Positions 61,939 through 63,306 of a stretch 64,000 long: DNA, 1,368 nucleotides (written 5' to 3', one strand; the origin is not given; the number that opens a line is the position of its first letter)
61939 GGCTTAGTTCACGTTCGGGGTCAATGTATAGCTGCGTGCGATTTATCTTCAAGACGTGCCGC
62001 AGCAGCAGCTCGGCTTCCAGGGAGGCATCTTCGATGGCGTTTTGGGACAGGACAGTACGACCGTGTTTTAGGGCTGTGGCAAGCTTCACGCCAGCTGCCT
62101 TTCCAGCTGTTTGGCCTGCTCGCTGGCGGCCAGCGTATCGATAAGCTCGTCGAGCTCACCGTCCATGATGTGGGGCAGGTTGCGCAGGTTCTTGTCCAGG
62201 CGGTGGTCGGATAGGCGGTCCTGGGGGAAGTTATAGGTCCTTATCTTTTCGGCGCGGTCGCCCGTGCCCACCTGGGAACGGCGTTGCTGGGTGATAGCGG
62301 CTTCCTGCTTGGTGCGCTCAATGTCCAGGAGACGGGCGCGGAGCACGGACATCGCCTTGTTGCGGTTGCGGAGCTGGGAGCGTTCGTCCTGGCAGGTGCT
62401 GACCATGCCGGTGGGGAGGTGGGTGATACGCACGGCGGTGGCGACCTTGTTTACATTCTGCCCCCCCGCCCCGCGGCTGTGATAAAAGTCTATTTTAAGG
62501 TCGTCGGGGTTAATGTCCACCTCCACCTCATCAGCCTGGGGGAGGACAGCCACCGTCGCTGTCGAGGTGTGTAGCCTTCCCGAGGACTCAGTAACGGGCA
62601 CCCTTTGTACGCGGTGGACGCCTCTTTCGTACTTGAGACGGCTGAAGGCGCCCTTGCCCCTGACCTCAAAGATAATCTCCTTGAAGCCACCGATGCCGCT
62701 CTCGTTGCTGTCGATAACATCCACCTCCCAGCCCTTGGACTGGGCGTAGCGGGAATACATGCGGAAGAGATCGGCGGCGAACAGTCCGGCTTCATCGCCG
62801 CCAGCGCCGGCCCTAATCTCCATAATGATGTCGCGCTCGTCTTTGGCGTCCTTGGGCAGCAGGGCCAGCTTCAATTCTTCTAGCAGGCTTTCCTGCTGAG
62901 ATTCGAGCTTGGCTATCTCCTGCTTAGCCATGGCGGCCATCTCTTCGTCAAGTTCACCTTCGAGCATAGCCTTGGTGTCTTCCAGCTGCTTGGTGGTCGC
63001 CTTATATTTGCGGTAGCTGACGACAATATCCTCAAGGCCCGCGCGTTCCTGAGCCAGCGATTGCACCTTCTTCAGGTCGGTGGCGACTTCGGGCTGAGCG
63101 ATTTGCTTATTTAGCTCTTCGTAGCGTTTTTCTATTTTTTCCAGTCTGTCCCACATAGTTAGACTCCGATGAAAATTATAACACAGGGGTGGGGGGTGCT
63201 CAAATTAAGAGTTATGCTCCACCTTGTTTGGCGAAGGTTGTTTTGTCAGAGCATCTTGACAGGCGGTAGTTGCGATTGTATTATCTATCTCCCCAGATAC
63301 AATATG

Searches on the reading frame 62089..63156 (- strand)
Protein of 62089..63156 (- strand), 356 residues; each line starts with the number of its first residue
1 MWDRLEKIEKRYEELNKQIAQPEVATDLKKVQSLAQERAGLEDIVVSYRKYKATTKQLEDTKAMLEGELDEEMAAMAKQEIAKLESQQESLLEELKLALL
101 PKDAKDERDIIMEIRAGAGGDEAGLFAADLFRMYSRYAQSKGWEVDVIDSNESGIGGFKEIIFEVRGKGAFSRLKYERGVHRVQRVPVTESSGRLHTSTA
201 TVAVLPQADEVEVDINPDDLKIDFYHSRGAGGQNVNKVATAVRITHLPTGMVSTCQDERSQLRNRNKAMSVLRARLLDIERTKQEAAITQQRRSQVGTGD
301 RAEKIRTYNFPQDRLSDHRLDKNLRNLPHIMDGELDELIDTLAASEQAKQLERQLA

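Call 97: search_protein_families(library=pfam, proteins=[window:62089-63156:-], max_evalue=0.00001)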
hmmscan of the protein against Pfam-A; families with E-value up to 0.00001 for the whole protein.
window:62089-63156:- (356 aa): 2 families
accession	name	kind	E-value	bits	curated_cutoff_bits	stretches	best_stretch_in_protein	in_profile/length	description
PF03462.23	PCRF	-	3.8e-75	252.4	24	1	8-202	1-194/194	PCRF domain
PF00472.26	RF-1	-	2.3e-41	140.8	35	1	209-319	1-116/116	RF-1 domain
